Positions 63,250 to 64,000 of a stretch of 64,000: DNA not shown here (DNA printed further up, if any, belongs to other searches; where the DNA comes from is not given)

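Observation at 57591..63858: Cluster of N-terminally anchored large surface proteins ending in two small class III signal-peptide proteins, a possible second surface-appendage or S-layer locus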

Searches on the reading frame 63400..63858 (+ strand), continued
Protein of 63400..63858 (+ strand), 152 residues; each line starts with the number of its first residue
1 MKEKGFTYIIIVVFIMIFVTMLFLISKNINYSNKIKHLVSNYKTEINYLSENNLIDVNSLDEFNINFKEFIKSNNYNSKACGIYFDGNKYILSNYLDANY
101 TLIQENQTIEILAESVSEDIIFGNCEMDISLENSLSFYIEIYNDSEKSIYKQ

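Call 67: find_homologous_proteins(query=L001:10905-12932:+, max_evalue=1e-20)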
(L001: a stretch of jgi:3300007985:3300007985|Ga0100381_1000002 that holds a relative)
Query L001:10905-12932:+ (675 aa): 5343 proteins with E <= 1e-20 among 8000 candidates; the best 120 are listed.
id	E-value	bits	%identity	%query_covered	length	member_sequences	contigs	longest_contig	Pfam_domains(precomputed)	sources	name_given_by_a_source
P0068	0.0e+0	1461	100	100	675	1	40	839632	PF00437.27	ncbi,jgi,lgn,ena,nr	ncbi:Flp pilus assembly complex ATPase component [archaeon]|nr:Flp pilus assembly complex ATPase com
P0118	0.0e+0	1373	94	100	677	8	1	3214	PF00437.27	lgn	-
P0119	0.0e+0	1133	77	100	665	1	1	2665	PF14069.12,PF00437.27,PF27713.1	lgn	-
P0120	0.0e+0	1116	76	99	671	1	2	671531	PF00437.27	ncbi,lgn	-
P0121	0.0e+0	1083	73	100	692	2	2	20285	PF00437.27,PF27713.1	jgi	jgi:archaeal flagellar protein FlaI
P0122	0.0e+0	1083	74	99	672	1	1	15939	PF00437.27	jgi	-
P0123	0.0e+0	1078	73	100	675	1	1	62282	PF00437.27,PF27713.1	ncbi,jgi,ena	-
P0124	0.0e+0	1022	72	100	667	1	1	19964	PF00437.27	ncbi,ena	-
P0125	0.0e+0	1019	70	100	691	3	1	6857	PF00437.27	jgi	jgi:archaeal flagellar protein FlaI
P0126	2.5e-295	999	69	100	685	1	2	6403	PF00437.27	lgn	-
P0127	4.4e-285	965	68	100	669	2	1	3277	PF00437.27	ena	-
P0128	2.1e-281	953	66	100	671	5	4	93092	PF00437.27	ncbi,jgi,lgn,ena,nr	ncbi:MAG: type II/IV secretion system ATPase subunit [archaeon]|nr:type II/IV secretion system ATPas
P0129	1.5e-270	917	64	99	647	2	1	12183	PF00437.27,PF27713.1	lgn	-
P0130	1.6e-262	891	63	99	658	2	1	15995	PF00437.27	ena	-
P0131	1.9e-261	887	61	100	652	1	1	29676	PF00437.27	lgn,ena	-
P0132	2.8e-256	870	59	99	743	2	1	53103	PF00437.27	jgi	-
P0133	6.1e-253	859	59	99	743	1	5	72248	PF00437.27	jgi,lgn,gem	-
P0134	1.4e-252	858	61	99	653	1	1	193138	PF00437.27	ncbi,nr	ncbi:MAG: type II/IV secretion system ATPase subunit [Candidatus ainarchaeum sp.]|nr:type II/IV secr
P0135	6.3e-251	852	74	74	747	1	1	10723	PF00437.27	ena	-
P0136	5.6e-249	846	76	74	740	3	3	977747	PF00437.27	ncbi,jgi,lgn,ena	-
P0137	4.2e-248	843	71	79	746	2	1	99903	PF00437.27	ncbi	-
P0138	5.9e-248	843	75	73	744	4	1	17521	PF00437.27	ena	-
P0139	4.9e-245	833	59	99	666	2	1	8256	PF00437.27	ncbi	-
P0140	6.2e-245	833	60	99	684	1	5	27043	PF00437.27,PF27713.1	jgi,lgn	-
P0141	2.0e-242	824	58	99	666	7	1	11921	PF00437.27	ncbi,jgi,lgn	jgi:flagellar protein FlaI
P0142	2.1e-242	824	58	99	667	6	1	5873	PF00437.27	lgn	-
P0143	2.2e-242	824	60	99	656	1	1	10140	PF00437.27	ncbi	ncbi:MAG: type II/IV secretion system ATPase subunit [archaeon]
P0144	4.3e-241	820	58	99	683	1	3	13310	PF00437.27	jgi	jgi:archaeal flagellar protein FlaI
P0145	1.7e-239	815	58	100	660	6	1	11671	PF00437.27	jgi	jgi:archaeal flagellar protein FlaI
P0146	3.7e-239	814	58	99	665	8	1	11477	PF00437.27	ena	-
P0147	4.1e-239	813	58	100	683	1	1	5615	PF00437.27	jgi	jgi:archaeal flagellar protein FlaI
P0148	8.0e-239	812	58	99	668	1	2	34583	PF00437.27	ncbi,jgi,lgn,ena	-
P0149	6.3e-238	809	57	99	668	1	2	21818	PF00437.27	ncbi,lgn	-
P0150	2.1e-237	808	57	100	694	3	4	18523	PF00437.27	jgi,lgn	jgi:flagellar protein FlaI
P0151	2.5e-237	807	57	99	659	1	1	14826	PF00437.27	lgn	-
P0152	1.7e-236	805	58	100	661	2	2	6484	PF00437.27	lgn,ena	-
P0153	2.7e-236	804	58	99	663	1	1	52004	PF00437.27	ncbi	-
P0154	3.0e-236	804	58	99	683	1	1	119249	PF00437.27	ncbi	-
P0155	3.1e-236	804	57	100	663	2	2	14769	PF00437.27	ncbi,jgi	jgi:archaeal flagellar protein FlaI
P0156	4.8e-236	803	58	99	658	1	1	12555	PF00437.27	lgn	-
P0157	7.4e-236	803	58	99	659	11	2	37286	PF00437.27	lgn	-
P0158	1.2e-234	799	56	99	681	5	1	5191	PF00437.27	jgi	jgi:flagellar protein FlaI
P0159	4.4e-234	797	69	74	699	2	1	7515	PF00437.27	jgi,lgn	-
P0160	1.0e-233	796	56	99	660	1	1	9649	PF00437.27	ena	-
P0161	4.6e-233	793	56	100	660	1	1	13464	PF00437.27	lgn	-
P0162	7.8e-231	786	58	99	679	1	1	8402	PF00437.27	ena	-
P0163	1.5e-230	785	58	99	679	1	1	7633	PF00437.27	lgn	-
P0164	2.1e-230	785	56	99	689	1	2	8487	PF00437.27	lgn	-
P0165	2.5e-230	784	58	99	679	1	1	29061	PF00437.27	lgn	-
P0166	4.2e-230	784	58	99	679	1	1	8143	PF00437.27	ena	-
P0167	5.8e-230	783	57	99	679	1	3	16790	PF00437.27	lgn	-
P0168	1.1e-229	782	57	99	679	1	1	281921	PF00437.27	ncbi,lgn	-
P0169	1.4e-229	782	56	99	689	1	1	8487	PF00437.27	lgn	-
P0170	2.3e-229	781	57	99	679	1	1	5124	PF00437.27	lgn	-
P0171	2.6e-229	781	59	96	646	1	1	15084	PF00437.27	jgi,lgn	-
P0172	5.3e-229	780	55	99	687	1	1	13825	PF00437.27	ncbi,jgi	jgi:archaeal flagellar protein FlaI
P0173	5.8e-229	780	55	99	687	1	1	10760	PF00437.27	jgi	jgi:archaeal flagellar protein FlaI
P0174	1.1e-228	779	55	99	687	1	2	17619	PF00437.27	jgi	jgi:archaeal flagellar protein FlaI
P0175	1.6e-222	759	55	99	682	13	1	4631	PF00437.27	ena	-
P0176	2.8e-184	632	73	57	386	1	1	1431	PF00437.27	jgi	jgi:flagellar protein FlaI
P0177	9.1e-166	571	53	72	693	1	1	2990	PF00437.27,PF27713.1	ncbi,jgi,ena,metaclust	metaclust:\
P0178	6.8e-163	562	42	99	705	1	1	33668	PF00437.27,PF27713.1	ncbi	ncbi:MAG: type II/IV secretion system ATPase subunit [archaeon]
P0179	1.5e-159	551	51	71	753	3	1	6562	PF00437.27,PF27713.1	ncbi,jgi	-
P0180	4.4e-159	549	52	72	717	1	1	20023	PF00437.27,PF27713.1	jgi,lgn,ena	-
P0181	8.3e-159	548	48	85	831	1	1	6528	PF00437.27,PF27713.1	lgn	-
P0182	1.6e-154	534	50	71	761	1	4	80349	PF00437.27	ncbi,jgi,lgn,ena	-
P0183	1.2e-152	528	50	72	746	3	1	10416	PF00437.27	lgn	-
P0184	1.3e-152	528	50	71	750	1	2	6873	PF00437.27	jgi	-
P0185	4.1e-152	526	49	71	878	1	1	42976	PF00437.27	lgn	-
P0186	1.7e-151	524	50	72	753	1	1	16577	PF23989.1,PF00437.27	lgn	-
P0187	8.0e-151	522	48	78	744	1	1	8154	PF00437.27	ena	-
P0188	8.7e-151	522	50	71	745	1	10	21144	PF00437.27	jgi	-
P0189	9.3e-151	522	44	85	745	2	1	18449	PF00437.27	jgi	jgi:flagellar protein FlaI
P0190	2.0e-150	520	47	79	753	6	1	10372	PF00437.27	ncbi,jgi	-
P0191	2.5e-150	520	47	78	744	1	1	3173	PF00437.27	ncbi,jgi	-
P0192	5.9e-150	519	49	71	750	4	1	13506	PF00437.27,PF13476.13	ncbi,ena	-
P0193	1.5e-149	518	48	71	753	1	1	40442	PF00437.27,PF13476.13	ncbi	ncbi:MAG: type II/IV secretion system ATPase subunit [Candidatus Diapherotrites archaeon]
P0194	4.0e-149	516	51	71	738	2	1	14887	PF00437.27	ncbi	-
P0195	8.2e-149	515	50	72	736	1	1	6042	PF00437.27,PF13476.13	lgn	-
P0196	3.1e-148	513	49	72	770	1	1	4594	PF00437.27,PF27713.1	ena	-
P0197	5.8e-148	512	50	71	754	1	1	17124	PF23989.1,PF00437.27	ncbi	ncbi:MAG: type II/IV secretion system ATPase subunit [Candidatus Diapherotrites archaeon]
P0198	1.5e-147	511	48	71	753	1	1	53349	PF00437.27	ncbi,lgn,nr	ncbi:MAG: type II/IV secretion system ATPase subunit [Candidatus Diapherotrites archaeon]|nr:type II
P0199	1.4e-146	508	48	71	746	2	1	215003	PF00437.27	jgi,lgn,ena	-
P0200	1.6e-146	508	48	72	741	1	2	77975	PF00437.27,PF13476.13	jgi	-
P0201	8.0e-146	505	51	72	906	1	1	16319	PF00437.27,PF27713.1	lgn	-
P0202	1.2e-145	505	50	68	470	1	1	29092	PF00437.27,PF27713.1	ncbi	ncbi:MAG: type II/IV secretion system ATPase subunit, partial [Candidatus Diapherotrites archaeon]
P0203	1.2e-145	505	51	72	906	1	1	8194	PF00437.27,PF27713.1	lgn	-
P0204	2.2e-145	504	49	71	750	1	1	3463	PF00437.27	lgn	-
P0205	1.6e-144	501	48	72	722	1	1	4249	PF00437.27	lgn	-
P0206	1.0e-143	498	57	58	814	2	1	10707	PF00437.27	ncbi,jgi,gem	ncbi:MAG: ATPase, T2SS/T4P/T4SS family [archaeon]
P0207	2.0e-138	481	38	57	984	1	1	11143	PF06414.19,PF00437.27,PF00005.34,PF01580.25,PF27713.1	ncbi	-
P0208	1.8e-135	471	35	68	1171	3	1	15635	PF06414.19,PF23989.1,PF00437.27,PF00005.34,PF13245.13,PF13555.13,PF01580.25,PF13191.13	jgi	-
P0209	4.6e-134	466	33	71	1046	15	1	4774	PF23989.1,PF00437.27,PF01580.25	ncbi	-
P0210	1.9e-133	464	36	57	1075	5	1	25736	PF23989.1,PF00437.27,PF00005.34,PF13245.13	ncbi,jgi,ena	-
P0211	7.6e-133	462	34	68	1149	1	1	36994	PF06414.19,PF23989.1,PF00437.27,PF00005.34,PF13245.13,PF13555.13,PF13191.13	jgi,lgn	-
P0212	8.6e-132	459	34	58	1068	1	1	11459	PF23989.1,PF00437.27,PF00005.34,PF13245.13,PF01580.25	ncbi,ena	-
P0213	1.3e-131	458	34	58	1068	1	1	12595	PF23989.1,PF00437.27,PF00005.34,PF13245.13,PF01580.25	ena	-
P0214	2.8e-131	457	34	63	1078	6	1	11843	PF23989.1,PF00437.27,PF00005.34,PF13245.13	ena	-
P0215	7.9e-131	456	33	62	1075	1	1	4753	PF23989.1,PF00437.27,PF00005.34,PF13245.13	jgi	jgi:flagellar protein FlaI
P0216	1.1e-129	452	43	82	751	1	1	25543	PF23989.1,PF00437.27,PF27713.1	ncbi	-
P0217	2.9e-129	451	34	70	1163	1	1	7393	PF06414.19,PF23989.1,PF00437.27,PF00005.34,PF13245.13,PF13555.13,PF01580.25,PF13191.13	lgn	-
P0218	5.7e-129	450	47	71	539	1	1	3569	PF00437.27,PF27713.1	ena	-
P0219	1.2e-127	445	44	79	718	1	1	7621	PF00437.27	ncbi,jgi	-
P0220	1.2e-127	445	46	75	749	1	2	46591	PF00437.27,PF27713.1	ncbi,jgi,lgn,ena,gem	-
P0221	2.0e-127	444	33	69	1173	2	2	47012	PF06414.19,PF23989.1,PF00437.27,PF00005.34,PF13245.13,PF13555.13,PF13401.13,PF01580.25,PF13191.13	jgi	jgi:flagellar protein FlaI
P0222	2.8e-127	444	34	62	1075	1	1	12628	PF06414.19,PF23989.1,PF00437.27,PF00005.34,PF13245.13,PF13555.13,PF13401.13,PF01580.25,PF27713.1,PF13191.13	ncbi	-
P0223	7.0e-127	443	47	71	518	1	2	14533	PF23989.1,PF00437.27,PF27713.1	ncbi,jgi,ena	-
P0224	6.9e-125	436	33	67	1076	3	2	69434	PF23989.1,PF00437.27,PF00005.34,PF13245.13,PF01580.25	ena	-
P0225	7.1e-123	429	47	71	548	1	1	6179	PF23989.1,PF00437.27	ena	-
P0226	1.9e-122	428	43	75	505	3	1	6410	PF00437.27,PF27713.1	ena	-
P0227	1.2e-121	425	44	71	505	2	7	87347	PF00437.27,PF27713.1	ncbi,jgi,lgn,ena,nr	ncbi:MAG: type II/IV secretion system ATPase subunit [Candidatus Nanoarchaeia archaeon]|nr:type II/I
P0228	9.3e-121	422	34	68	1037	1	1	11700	PF06414.19,PF00437.27,PF04665.19,PF00005.34,PF13245.13,PF01580.25,PF25199.2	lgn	-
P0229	2.7e-120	421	48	61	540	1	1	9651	PF00437.27,PF27713.1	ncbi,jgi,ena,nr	ncbi:MAG: secretion system protein E [Candidatus Aenigmatarchaeota archaeon]|nr:MAG: secretion syste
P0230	3.1e-120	421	51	57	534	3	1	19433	PF00437.27,PF27713.1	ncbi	-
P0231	3.1e-120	421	47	71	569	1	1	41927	PF23989.1,PF00437.27,PF23990.2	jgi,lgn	jgi:flagellar protein FlaI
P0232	4.3e-120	420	47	71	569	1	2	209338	PF23989.1,PF00437.27,PF23990.2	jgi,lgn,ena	-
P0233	4.6e-120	420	47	71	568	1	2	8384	PF23989.1,PF00437.27,PF23990.2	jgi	-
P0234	5.1e-120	420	42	75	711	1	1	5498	PF23989.1,PF00437.27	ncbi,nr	ncbi:MAG: Flp pilus assembly complex ATPase component TadA [Candidatus Aenigmarchaeota archaeon]|nr:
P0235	6.0e-120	420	48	61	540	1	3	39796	PF00437.27,PF27713.1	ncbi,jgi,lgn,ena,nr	ncbi:MAG: secretion system protein E [Candidatus Aenigmatarchaeota archaeon]|nr:MAG: secretion syste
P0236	1.5e-119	418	44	71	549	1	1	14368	PF00437.27,PF27713.1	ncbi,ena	-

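Call 68: find_encoding_contigs(protein=P0178, flank=10000, max_places=1)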
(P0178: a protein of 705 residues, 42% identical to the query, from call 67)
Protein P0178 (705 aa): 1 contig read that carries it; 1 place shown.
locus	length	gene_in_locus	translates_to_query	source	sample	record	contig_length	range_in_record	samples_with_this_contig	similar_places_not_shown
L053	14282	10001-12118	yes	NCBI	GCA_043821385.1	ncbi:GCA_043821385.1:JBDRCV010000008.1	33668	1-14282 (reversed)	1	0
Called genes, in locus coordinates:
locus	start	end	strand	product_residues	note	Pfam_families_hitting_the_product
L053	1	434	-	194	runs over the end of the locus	-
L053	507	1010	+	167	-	-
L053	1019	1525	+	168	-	-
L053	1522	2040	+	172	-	-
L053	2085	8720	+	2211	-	PF13517:FG-GAP_3, PF13385:Laminin_G_3, PF19763:DUF6250 (faint), PF06439:3keto-disac_hyd (weak)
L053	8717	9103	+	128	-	-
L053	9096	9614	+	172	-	-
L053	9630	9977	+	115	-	-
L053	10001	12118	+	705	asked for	PF00437:T2SSE, PF27713:UCP018868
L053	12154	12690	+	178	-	PF12917:YfbR-like, PF13023:HD_3, PF01966:HD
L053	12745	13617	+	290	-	PF00482:T2SSF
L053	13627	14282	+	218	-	PF00482:T2SSF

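Call 69: find_encoding_contigs(protein=P0198, flank=10000, max_places=1)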
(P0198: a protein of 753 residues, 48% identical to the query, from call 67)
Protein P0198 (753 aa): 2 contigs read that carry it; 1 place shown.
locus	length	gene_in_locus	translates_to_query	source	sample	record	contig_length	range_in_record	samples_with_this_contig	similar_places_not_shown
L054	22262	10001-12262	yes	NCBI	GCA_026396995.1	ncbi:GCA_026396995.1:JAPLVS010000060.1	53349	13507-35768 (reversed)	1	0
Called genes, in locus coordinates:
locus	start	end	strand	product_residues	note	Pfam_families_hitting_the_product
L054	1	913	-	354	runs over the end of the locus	PF09376:NurA (weak)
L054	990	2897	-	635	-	PF07953:Toxin_R_bind_N, PF13385:Laminin_G_3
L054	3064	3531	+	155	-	-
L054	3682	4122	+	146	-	-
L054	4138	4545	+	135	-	-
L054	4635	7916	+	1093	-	-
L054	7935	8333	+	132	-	-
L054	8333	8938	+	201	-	-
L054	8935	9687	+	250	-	-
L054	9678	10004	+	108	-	-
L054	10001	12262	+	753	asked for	PF00437:T2SSE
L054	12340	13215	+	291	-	PF00482:T2SSF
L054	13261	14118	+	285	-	PF00482:T2SSF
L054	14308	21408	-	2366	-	PF10102:DUF2341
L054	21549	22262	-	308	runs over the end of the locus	PF04055:Radical_SAM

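Call 70: find_encoding_contigs(protein=P0182, flank=10000, max_places=1)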
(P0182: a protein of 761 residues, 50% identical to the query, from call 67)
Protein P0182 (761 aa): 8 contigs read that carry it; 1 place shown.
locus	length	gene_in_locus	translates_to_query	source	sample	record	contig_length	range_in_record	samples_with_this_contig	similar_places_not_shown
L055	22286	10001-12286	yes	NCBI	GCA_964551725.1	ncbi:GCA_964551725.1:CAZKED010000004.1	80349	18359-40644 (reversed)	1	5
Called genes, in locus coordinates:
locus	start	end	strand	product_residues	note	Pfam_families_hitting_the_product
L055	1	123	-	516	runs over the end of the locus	PF01935:DUF87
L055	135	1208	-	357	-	PF09376:NurA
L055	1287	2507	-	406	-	-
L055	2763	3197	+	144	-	-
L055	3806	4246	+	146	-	-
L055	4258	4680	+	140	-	-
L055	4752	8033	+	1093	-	-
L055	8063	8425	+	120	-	-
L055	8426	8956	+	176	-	-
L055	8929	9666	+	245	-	-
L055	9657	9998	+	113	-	-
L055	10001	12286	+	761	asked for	PF00437:T2SSE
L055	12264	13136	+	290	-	PF00482:T2SSF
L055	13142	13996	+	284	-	PF00482:T2SSF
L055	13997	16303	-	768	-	PF13750:Big_3_3 (faint)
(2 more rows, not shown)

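Call 89: search_protein_families(library=ncbifam, proteins=[L001:10905-12932:+, L053:12745-13617:+, L054:13261-14118:+, L053:507-1010:+, L054:3037-3531:+, L054:8935-9687:+, L053:2085-8720:+], max_evalue=0.01)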
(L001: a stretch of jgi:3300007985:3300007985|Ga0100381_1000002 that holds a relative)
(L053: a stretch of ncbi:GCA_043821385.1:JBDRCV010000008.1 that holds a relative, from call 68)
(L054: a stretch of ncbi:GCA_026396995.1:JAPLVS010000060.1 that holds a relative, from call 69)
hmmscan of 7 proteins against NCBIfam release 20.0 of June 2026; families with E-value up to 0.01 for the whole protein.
L001:10905-12932:+ (675 aa): 18 families
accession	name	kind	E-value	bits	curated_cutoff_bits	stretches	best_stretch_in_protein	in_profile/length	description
NF058587.1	archaellum_moto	equivalog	3.1e-96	323.2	550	1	140-669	17-520/527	archaellum flagellar ATPase motor FlaI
NF053672.1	bindosome_BasE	exception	2e-59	201.7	1000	1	199-542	54-400/512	bindosome assembly system ATPase subunit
TIGR03819.1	heli_sec_ATPase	hypoth_equivalog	1.2e-40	139.7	373.15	1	257-534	29-298/340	TadA family conjugal transfer-associated ATPase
TIGR02788.1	VirB11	equivalog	7.7e-31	107.3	249.95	2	398-533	133-262/308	P-type DNA transfer ATPase VirB11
TIGR02782.1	TrbB_P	equivalog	8.7e-29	100.8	304.55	1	324-578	52-298/303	P-type conjugative transfer ATPase TrbB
NF010469.0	PRK13894.1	subfamily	6.9e-26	91.3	508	1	308-578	49-312/320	conjugal transfer ATPase TrbB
NF010475.0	PRK13900.1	equivalog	1.4e-20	73.6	389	1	397-532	148-278/333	type IV secretion system ATPase VirB11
NF010407.0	PRK13833.1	subfamily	3e-20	72.9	499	1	312-534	48-260/323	conjugal transfer protein TrbB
NF010425.0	PRK13851.1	equivalog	9.6e-19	67.4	461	1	399-523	152-270/344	type IV secretion system protein VirB11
NF041000.1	ATPase_ComGA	equivalog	3.5e-16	59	300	1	400-535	118-244/267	competence type IV pilus ATPase ComGA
NF007755.0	PRK10436.1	equivalog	1.9e-09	36.7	617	1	400-535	209-334/465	type II secretion system protein GspE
TIGR01420.1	pilT_fam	subfamily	2.5e-09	36.8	319.1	1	402-534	114-240/343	PilT/PilU family type 4a pilus ATPase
TIGR02533.1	type_II_gspE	equivalog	9.5e-09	34.4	630.25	1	394-547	227-368/486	type II secretion system ATPase GspE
NF053534.1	T4PilAsmATPsTfpB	equivalog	4.1e-07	28.8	850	1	406-534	332-450/584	type IV pilus assembly ATPase TfpB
TIGR02525.1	plasmid_TraJ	equivalog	4.4e-07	29.2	368.3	1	412-534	152-270/372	plasmid transfer ATPase TraJ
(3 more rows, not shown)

L053:12745-13617:+ (290 aa): 6 families
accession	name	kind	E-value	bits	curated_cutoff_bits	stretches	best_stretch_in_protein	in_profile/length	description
NF004704.2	PRK06041.1-2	equivalog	1.1e-22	80.4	550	1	35-287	5-248/555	archaellar assembly protein ArlJ/FlaJ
NF004705.1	PRK06041.1-3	equivalog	7.3e-12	45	400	1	116-285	11-172/465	archaellar assembly protein ArlJ/FlaJ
NF053673.1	bindosome_BasF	exception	1.1e-07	30.9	1300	1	55-268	147-354/656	bindosome assembly system membrane anchoring protein BasF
NF046075.1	UpsF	equivalog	2.8e-06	26.4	400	1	56-272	34-247/484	membrane pilin protein UpsF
NF004703.2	PRK06041.1-1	equivalog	2.3e-05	22.9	570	1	102-250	30-175/525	archaellar assembly protein ArlJ/FlaJ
NF045998.1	cleave_ABC_plasm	equivalog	0.0023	16.3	500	1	47-111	268-332/673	Mbov_0121 family peptidase domain-containing ABC transporter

L054:13261-14118:+ (285 aa): 6 families
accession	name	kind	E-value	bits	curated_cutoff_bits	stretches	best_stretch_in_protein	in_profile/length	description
NF004705.1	PRK06041.1-3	equivalog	4.8e-17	62.1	400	1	7-272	189-449/465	archaellar assembly protein ArlJ/FlaJ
NF046075.1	UpsF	equivalog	5.5e-11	41.9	400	1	12-167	262-412/484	membrane pilin protein UpsF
NF004703.2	PRK06041.1-1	equivalog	3e-07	29.2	570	1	15-199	237-425/525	archaellar assembly protein ArlJ/FlaJ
NF004704.2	PRK06041.1-2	equivalog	1.9e-06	26.8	550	1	43-267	311-536/555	archaellar assembly protein ArlJ/FlaJ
NF007861.0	PRK10573.1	equivalog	0.0001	21.5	401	1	63-189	62-180/401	protein transport protein HofC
TIGR02120.1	GspF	equivalog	0.00019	20.8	424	1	66-201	69-196/401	type II secretion system inner membrane protein GspF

L053:507-1010:+ (167 aa): 0 families

L054:3037-3531:+ (164 aa): 1 family
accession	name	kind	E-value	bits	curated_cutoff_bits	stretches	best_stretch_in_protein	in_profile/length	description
NF046073.1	UpsA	equivalog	1.7e-05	25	130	1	13-58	1-47/136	pilin subunit UpsA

L054:8935-9687:+ (250 aa): 0 families

L053:2085-8720:+ (2211 aa): 0 families

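Call 101: find_encoding_contigs(protein=P0180, flank=10000, max_places=1)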
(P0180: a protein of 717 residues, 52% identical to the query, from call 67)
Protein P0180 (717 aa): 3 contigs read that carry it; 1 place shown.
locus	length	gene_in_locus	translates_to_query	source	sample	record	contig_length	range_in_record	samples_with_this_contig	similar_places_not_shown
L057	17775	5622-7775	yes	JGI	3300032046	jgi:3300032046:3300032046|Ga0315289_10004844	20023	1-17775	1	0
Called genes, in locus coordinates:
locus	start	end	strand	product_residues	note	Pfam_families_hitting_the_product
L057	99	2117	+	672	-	-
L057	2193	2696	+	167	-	-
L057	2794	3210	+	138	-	PF01850:PIN (weak)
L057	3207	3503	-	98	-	-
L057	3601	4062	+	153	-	-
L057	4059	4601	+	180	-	-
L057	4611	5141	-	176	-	PF02778:tRNA_int_endo_N, PF01974:tRNA_int_endo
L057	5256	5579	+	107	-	-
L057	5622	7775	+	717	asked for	PF00437:T2SSE, PF27713:UCP018868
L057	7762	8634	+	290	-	PF00482:T2SSF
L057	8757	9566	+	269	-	PF00482:T2SSF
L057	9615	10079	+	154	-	-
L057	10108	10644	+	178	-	-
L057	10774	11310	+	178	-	-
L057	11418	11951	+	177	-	-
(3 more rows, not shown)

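Call 102: find_encoding_contigs(protein=P0206, flank=10000, max_places=1)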
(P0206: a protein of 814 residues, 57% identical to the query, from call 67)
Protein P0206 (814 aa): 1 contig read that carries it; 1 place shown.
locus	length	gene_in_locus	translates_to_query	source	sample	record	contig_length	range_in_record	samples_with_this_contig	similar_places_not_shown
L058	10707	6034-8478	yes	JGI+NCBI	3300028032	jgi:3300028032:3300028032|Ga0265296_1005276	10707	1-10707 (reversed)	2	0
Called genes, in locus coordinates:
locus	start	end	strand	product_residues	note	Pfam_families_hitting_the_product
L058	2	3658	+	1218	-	PF13750:Big_3_3 (faint)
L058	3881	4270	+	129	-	-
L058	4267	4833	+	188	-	-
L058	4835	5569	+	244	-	-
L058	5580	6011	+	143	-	-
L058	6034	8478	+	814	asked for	PF00437:T2SSE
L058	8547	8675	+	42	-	-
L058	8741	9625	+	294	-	PF00482:T2SSF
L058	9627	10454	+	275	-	PF00482:T2SSF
